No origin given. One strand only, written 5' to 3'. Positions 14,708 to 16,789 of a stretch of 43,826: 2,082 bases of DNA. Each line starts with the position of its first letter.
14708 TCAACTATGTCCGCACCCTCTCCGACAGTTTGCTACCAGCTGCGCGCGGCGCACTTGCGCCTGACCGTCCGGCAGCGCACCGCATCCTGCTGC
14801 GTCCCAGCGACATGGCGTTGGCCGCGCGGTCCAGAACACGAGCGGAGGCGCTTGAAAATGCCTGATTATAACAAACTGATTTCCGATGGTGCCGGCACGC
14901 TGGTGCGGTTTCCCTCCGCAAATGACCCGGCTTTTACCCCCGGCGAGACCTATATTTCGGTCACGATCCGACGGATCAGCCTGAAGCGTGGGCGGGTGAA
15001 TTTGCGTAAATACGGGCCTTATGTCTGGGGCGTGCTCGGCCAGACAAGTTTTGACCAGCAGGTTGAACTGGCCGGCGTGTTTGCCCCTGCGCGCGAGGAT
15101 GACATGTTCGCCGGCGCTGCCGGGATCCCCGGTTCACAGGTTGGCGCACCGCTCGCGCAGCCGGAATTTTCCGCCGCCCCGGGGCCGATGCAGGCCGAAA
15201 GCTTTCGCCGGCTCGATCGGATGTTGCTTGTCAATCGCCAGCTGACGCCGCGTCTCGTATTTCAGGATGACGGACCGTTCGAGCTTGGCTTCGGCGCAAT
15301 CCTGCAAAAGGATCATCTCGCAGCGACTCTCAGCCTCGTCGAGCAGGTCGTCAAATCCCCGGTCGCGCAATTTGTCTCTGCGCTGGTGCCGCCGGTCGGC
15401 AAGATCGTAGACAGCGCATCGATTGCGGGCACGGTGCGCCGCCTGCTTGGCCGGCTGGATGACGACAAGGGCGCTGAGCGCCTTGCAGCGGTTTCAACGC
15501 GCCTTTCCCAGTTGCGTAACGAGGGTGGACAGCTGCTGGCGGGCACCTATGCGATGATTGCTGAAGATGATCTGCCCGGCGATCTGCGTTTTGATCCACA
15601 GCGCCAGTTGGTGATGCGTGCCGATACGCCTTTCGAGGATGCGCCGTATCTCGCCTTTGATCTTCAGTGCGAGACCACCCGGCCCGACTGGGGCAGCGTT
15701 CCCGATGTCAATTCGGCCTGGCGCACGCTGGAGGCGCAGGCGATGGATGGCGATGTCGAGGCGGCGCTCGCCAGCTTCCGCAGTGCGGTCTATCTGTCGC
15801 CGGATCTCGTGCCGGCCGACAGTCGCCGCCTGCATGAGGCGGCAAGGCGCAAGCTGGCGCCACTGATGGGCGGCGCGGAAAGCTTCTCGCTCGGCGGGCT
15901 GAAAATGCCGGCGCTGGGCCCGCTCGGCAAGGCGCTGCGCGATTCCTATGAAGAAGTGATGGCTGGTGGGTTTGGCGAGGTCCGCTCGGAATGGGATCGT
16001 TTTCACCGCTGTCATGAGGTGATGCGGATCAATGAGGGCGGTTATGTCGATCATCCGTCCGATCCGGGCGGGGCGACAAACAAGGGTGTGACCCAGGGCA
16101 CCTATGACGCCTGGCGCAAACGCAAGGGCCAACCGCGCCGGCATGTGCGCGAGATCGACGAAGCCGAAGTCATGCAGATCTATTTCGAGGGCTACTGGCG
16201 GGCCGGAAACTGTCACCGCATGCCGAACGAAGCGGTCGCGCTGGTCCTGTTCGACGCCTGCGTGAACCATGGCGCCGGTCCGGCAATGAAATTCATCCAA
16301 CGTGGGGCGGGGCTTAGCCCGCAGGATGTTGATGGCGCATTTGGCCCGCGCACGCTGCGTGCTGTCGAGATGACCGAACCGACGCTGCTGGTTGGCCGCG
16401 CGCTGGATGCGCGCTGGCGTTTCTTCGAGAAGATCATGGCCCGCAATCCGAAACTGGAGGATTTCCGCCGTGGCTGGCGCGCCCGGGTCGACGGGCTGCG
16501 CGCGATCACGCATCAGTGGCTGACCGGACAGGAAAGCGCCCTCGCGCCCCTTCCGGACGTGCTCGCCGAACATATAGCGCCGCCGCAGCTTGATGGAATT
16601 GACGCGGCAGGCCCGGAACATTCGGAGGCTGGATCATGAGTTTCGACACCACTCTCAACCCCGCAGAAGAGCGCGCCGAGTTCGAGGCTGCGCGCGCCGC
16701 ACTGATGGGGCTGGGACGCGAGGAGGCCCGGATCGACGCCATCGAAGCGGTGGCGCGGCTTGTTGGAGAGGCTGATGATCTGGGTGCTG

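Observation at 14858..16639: Gene B: GH108 muramidase/PG_binding_3 module fused to a ~400-aa unknown domain, with no export signal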

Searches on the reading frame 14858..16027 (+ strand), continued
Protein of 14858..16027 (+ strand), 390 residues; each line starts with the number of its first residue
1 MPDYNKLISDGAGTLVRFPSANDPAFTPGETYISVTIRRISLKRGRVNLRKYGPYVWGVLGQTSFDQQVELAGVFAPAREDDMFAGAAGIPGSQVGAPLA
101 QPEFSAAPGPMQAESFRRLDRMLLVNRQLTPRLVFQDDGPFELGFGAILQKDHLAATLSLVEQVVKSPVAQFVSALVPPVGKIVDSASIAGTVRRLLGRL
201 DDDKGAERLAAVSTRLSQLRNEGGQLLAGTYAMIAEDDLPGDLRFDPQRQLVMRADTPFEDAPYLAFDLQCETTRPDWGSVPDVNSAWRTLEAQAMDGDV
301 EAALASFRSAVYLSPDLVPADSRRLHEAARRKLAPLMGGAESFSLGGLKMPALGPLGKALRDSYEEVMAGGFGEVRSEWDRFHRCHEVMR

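Call 67: fold_search(model_id=the predicted structure, library=pdb)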
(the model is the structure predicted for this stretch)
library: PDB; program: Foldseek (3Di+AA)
matches with E <= 10: 499; with E <= 0.001: 0
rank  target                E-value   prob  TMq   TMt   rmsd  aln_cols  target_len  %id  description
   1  5ixc_A                1.7e-02  0.89  0.21  0.13  10.9       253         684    9  Human GIVD cytosolic phospholipase A2 in complex with Methyl gamma-Linolenyl Fluorophosphonate (released 2016-06-08)
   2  5ixc_B                1.8e-02  0.87  0.21  0.12  10.9       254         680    9  Human GIVD cytosolic phospholipase A2 in complex with Methyl gamma-Linolenyl Fluorophosphonate (released 2016-06-08)
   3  5izr_B                4.0e-02  0.72  0.20  0.12  11.3       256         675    9  Human GIVD cytosolic phospholipase A2 in complex with Methyl gamma-Linolenyl Fluorophosphonate inhibitor and Terbium C (released 2016-06-08)
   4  2qz5_B                8.6e-02  0.66  0.24  0.49  11.3       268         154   10  Crystal Structure of the C-terminal domain of Aida (released 2008-09-23)
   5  5izr_C                9.1e-02  0.66  0.21  0.13   9.0       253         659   10  Human GIVD cytosolic phospholipase A2 in complex with Methyl gamma-Linolenyl Fluorophosphonate inhibitor and Terbium C (released 2016-06-08)
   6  5izr_A                9.1e-02  0.63  0.21  0.13   9.5       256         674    9  Human GIVD cytosolic phospholipase A2 in complex with Methyl gamma-Linolenyl Fluorophosphonate inhibitor and Terbium C (released 2016-06-08)
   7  5iz5_B                1.5e-01  0.47  0.21  0.12  10.7       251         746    8  Human GIVD cytosolic phospholipase A2 (released 2016-06-08)
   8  3l4c_A                2.0e-01  0.35  0.23  0.44   9.7       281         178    7  Structural basis of membrane-targeting by Dock180 (released 2010-02-23)
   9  3l9b                  2.2e-01  0.35  0.20  0.48  10.6       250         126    6  Crystal Structure of Rat Otoferlin C2A (released 2011-01-19)
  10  9zk1_A                2.3e-01  0.35  0.20  0.47   9.2       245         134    4  Crystal structure of a calcium bound C2 domain containing protein from Trichomonas vaginalis (P21 form) (released 2025-12-17)
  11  4rj9                  2.3e-01  0.15  0.17  0.34  15.9       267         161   10  Structure of a plant specific C2 domain protein, OsGAP1 from rice (released 2015-08-26)
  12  6c1s                  2.3e-01  0.14  0.20  0.10  18.9       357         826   11  Phosphoinositide 3-Kinase gamma bound to an pyrrolopyridinone Inhibitor (released 2018-06-27)
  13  5izr_D                2.6e-01  0.41  0.21  0.13   9.1       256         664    9  Human GIVD cytosolic phospholipase A2 in complex with Methyl gamma-Linolenyl Fluorophosphonate inhibitor and Terbium C (released 2016-06-08)
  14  5a50_A                2.6e-01  0.20  0.19  0.38  16.4       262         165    8  The crystal structure of Arabidopsis thaliana CAR4 in complex with two calcium ions, Zn and Phopho Choline (released 2016-03-02)
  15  9bkw                  3.1e-01  0.38  0.20  0.48   9.9       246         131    7  Crystal structure of a C2 domain from Trichomonas vaginalis (released 2024-05-08)
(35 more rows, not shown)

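Call 86: find_related_loci(query=A7, collection=metagenome_contigs, flank=6000)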
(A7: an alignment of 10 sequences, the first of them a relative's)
Query A7 (327 aa) in metagenome_contigs; peptide patterns used: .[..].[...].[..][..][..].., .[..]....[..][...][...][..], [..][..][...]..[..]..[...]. (x = any residue, [..] = any of these).
170 stretches matched a pattern; 82 encode a relative of the query (tblastn E <= 1e-3); the best 80 are kept; 80 distinct loci.
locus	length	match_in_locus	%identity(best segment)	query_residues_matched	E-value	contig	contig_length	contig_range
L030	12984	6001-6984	47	1-327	2e-95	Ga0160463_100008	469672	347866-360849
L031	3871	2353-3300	47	1-315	5e-96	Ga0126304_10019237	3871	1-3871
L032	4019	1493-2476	47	1-327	5e-96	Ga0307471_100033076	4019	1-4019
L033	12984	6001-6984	47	1-327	2e-95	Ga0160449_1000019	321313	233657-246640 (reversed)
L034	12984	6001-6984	46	1-327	1e-93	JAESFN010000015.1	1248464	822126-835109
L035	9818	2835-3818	44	1-327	3e-93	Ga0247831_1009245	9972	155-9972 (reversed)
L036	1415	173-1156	44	1-327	4e-99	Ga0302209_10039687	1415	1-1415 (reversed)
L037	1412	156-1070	46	1-302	7e-97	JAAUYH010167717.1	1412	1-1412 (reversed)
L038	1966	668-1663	43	1-327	5e-95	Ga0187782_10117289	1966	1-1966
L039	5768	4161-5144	43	1-327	1e-89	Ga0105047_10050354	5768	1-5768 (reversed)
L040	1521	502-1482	43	1-327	1e-95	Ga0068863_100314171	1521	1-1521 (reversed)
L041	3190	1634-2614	43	1-327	4e-90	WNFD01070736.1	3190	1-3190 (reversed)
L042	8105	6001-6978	45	1-327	1e-87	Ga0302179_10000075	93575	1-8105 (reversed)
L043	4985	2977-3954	45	1-327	1e-87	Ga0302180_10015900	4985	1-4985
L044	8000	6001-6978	45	1-327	1e-87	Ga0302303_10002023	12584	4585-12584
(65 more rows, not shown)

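Call 89: search_protein_families(library=pfam, alignment_id=A8, max_evalue=0.01)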
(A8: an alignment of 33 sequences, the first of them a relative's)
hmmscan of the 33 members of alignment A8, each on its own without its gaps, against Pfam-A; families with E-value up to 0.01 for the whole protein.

A. member 1, L030:4758-5981:+ (407 aa): 0 families

B. families by the number of members that match (of 33 scanned): 24 families
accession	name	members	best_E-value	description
PF13365.12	Trypsin_2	3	9.7e-18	Trypsin-like peptidase domain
PF00574.28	CLP_protease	2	1.8e-49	Clp protease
PF19953.4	EACC1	2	1.8e-21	Effector Associated Constant Component 1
PF12770.12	CHAT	2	4.1e-16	CHAT domain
PF03600.22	CitMHS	1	1.3e-73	Citrate transporter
PF20239.3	DUF6596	1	9.6e-32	Family of unknown function (DUF6596)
PF00210.30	Ferritin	1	8.6e-30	Ferritin-like domain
PF01223.29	Endonuclease_NS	1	3.7e-29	DNA/RNA non-specific endonuclease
PF02080.26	TrkA_C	1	5.1e-21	TrkA-C domain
PF00939.25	Na_sulph_symp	1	9.4e-21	Sodium:sulfate symporter transmembrane region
PF00656.27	Peptidase_C14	1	8.8e-18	Caspase domain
PF02371.22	Transposase_20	1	4.9e-13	Transposase IS116/IS110/IS902 family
PF00089.32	Trypsin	1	4.2e-11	Trypsin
PF02915.23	Rubrerythrin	1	1.8e-10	Rubrerythrin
PF13676.11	TIR_2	1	8.8e-08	TIR domain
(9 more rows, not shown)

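Call 91: search_solved_structures(query=A9, max_evalue=1, show_alignments=1)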
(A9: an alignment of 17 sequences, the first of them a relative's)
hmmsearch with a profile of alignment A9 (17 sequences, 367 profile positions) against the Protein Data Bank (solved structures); distinct sequences matched with E-value up to 1: 45.
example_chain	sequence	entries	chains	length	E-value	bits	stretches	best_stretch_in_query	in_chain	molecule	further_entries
6z05_A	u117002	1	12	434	0.0065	18.8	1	312-349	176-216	DegQ family serine endoprotease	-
5jd8_A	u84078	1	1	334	0.013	17.8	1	288-338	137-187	Periplasmic serine peptidase DegS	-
5y28_A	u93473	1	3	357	0.017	17.5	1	312-350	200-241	Periplasmic serine endoprotease DegP-like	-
1y8t_A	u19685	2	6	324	0.03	16.6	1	306-348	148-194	hypothetical protein Rv0983 | PROBABLE SERINE PROTEASE PEPD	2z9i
7xs0_A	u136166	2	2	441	0.038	16.3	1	312-350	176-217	Periplasmic serine endoprotease DegP-like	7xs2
3lgt_A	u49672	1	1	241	0.038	16.3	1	300-337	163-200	Protease degS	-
3lgv_A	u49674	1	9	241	0.039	16.2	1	304-337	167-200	Protease degS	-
5y2d_A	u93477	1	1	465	0.041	16.2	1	312-350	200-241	Periplasmic serine endoprotease DegP-like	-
3lgw_A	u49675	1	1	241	0.046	16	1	305-337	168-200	Protease degS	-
7co5_H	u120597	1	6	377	0.052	15.9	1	312-338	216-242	AlgW protein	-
7co2_A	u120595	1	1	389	0.054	15.8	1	312-338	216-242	AlgW protein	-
3qo6_A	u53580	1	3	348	0.06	15.7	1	288-338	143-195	Protease Do-like 1, chloroplastic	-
3gcn_A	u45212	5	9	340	0.074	15.4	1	304-337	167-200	Protease degS | DegS protease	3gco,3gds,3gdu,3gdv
3pv4_A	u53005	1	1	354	0.077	15.3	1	312-337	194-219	DegQ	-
3k6z_A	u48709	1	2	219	0.094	15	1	312-338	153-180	POSSIBLE MEMBRANE-ASSOCIATED SERINE PROTEASE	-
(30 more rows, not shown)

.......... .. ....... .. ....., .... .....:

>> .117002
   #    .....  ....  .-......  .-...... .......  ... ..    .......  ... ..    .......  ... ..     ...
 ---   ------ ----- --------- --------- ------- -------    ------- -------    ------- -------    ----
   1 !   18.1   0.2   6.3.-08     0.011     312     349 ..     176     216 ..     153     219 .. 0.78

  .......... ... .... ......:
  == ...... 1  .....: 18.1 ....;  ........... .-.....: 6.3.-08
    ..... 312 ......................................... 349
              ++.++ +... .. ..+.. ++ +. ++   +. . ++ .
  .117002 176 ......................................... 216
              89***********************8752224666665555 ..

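Call 98: search_protein_families(library=phrogs, proteins=[window:14858-15988:+, P0039, P0056, L030:4758-5981:+], max_evalue=0.001)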
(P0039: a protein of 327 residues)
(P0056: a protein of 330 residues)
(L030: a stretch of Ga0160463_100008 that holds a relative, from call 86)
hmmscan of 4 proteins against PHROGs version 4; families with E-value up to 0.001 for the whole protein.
window:14858-15988:+ (377 aa): 0 families

P0039 (327 aa): 0 families

P0056 (330 aa): 0 families

L030:4758-5981:+ (407 aa): 0 families

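Call 100: search_dna_similar(query=window:14858-15988:+, collection=plasmids, mode=protein, max_evalue=0.001, max_rows=15)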
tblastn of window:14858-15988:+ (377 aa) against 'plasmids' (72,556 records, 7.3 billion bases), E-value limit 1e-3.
No match.

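Call 101: search_dna_similar(query=P0039, collection=plasmids, mode=protein, max_evalue=0.001, max_rows=15)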
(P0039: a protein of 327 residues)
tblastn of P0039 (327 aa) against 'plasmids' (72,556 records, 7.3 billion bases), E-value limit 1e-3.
Records with a match: 1; places in all: 1; records where one place covers at least 80% of the query: 0.
Best place of each record, by identity: <60% 1.
By first word of the organism name: Sporomusa 1.
By predicted mobility (MOB-suite, as given by PLSDB): non-mobilizable 1.
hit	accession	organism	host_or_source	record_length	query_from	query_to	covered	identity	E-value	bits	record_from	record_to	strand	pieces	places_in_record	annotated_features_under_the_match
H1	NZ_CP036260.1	Sporomusa termitida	whole organism,intestinal contents of ...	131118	92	294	62%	24.1%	9e-6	55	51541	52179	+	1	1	hypothetical protein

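Call 102: get_annotated_region(hit=H1, flank=6000)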
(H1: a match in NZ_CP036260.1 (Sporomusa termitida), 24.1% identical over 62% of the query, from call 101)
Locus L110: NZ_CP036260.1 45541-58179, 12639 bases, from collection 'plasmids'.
description: Sporomusa termitida strain DSM 4440 plasmid pSPTER, complete sequence
organism: Sporomusa termitida (NCBI taxid 2377)
taxonomy: Bacteria; Bacillota; Negativicutes; Selenomonadales; Sporomusaceae; Sporomusa; Sporomusa termitida
host: -; source: whole organism,intestinal contents of termite Nasutitermes nigriceps; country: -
typing (MOB-suite, as given by PLSDB): non-mobilizable
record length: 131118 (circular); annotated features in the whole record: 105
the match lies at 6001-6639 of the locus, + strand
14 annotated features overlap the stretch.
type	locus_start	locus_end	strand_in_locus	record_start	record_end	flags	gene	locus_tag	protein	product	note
CDS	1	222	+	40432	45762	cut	-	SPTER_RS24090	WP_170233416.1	TonB-dependent receptor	-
CDS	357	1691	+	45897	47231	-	-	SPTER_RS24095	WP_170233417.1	hypothetical protein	-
CDS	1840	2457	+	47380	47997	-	-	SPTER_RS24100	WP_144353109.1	hypothetical protein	-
CDS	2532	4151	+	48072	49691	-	-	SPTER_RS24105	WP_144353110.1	hypothetical protein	-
CDS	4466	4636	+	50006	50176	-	-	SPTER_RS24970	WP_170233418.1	hypothetical protein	-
CDS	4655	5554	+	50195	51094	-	-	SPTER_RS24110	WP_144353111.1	C1 family peptidase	GO:0006508 - proteolysis [Evidence IEA]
CDS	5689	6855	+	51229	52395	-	-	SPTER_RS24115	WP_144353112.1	hypothetical protein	-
CDS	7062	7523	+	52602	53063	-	-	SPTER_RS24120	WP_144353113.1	VOC family protein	-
CDS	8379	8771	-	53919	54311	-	-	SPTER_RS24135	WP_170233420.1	hypothetical protein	-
CDS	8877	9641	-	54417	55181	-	-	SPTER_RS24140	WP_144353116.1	transposase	-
CDS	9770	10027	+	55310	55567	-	-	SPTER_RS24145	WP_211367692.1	hypothetical protein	-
CDS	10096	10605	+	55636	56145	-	-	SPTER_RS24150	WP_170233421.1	MarR family transcriptional regulator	-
CDS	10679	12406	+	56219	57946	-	-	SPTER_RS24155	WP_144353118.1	ABC transporter ATP-binding protein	-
CDS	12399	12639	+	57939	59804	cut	-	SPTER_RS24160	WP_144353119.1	ABC transporter ATP-binding protein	-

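Call 103: find_related_loci(query=A7, collection=viral_contigs, flank=6000)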
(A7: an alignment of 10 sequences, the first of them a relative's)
Query A7 (327 aa) in viral_contigs; peptide patterns used: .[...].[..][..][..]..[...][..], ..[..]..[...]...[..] (x = any residue, [..] = any of these).
15 stretches matched a pattern, but none encodes a relative of the query by tblastn (E <= 1e-3).

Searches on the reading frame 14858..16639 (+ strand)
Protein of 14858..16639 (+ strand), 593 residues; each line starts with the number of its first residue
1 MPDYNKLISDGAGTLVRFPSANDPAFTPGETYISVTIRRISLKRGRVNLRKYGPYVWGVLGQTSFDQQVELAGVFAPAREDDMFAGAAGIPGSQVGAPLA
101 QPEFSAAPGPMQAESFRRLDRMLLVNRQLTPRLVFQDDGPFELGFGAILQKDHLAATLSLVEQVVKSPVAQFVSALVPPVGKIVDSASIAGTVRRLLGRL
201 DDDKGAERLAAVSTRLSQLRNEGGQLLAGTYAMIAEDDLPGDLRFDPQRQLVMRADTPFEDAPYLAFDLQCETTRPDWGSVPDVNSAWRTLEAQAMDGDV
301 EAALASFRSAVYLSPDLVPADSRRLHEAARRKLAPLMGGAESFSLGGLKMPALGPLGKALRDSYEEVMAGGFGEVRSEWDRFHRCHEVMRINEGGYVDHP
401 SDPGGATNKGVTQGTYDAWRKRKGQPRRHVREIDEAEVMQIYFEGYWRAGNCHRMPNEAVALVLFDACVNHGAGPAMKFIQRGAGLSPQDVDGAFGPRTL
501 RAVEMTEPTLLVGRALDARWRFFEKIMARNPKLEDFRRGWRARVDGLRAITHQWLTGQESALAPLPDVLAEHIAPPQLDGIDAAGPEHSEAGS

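Call 3: search_protein_families(library=pfam, proteins=[window:14858-16639:+], max_evalue=0.01)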
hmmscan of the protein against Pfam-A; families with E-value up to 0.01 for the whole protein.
window:14858-16639:+ (593 aa): 2 families
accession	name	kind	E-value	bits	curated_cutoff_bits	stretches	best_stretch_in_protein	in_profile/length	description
PF05838.17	Glyco_hydro_108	-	3.3e-26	92.1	21.2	1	392-472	7-85/85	Glycosyl hydrolase 108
PF09374.15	PG_binding_3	-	1.2e-10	41.8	24.6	1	476-543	2-74/76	Predicted Peptidoglycan domain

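Call 4: search_protein_families(library=padloc, proteins=[window:14858-16639:+], max_evalue=0.01)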
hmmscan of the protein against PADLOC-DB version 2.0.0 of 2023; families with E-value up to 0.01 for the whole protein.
window:14858-16639:+ (593 aa): 0 families

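Call 8: search_protein_families(library=ncbifam, proteins=[window:14858-16639:+], max_evalue=0.01)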
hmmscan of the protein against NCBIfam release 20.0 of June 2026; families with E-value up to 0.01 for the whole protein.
window:14858-16639:+ (593 aa): 1 family
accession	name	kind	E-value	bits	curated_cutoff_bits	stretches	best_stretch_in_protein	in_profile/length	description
NF040573.1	holin_dep_muram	equivalog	1.6e-15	57.4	240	1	392-506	11-129/200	holin-associated N-acetylmuramidase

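Call 9: search_solved_structures(query=window:14858-16639:+, max_evalue=0.01, show_alignments=2)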
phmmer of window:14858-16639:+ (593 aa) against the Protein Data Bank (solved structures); distinct sequences matched with E-value up to 0.01: 6.
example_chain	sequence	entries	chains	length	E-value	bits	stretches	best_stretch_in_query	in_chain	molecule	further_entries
2is5_A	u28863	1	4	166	2.9e-21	79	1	380-544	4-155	Hypothetical protein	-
2ikb_A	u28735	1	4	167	3.5e-21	78.7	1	380-544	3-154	Hypothetical protein NMB1012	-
7dnp_A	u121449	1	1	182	4.4e-21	78.4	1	391-549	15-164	Secretion activator protein, hypothetical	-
2nr7_A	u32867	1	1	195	5.2e-11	45.1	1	393-544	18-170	Secretion activator protein, putative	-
6v3z_A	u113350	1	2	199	1e-09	40.9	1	392-505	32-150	Sen1395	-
6v40_A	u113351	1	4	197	1.3e-07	33.9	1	391-540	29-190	PG_binding_3 domain-containing protein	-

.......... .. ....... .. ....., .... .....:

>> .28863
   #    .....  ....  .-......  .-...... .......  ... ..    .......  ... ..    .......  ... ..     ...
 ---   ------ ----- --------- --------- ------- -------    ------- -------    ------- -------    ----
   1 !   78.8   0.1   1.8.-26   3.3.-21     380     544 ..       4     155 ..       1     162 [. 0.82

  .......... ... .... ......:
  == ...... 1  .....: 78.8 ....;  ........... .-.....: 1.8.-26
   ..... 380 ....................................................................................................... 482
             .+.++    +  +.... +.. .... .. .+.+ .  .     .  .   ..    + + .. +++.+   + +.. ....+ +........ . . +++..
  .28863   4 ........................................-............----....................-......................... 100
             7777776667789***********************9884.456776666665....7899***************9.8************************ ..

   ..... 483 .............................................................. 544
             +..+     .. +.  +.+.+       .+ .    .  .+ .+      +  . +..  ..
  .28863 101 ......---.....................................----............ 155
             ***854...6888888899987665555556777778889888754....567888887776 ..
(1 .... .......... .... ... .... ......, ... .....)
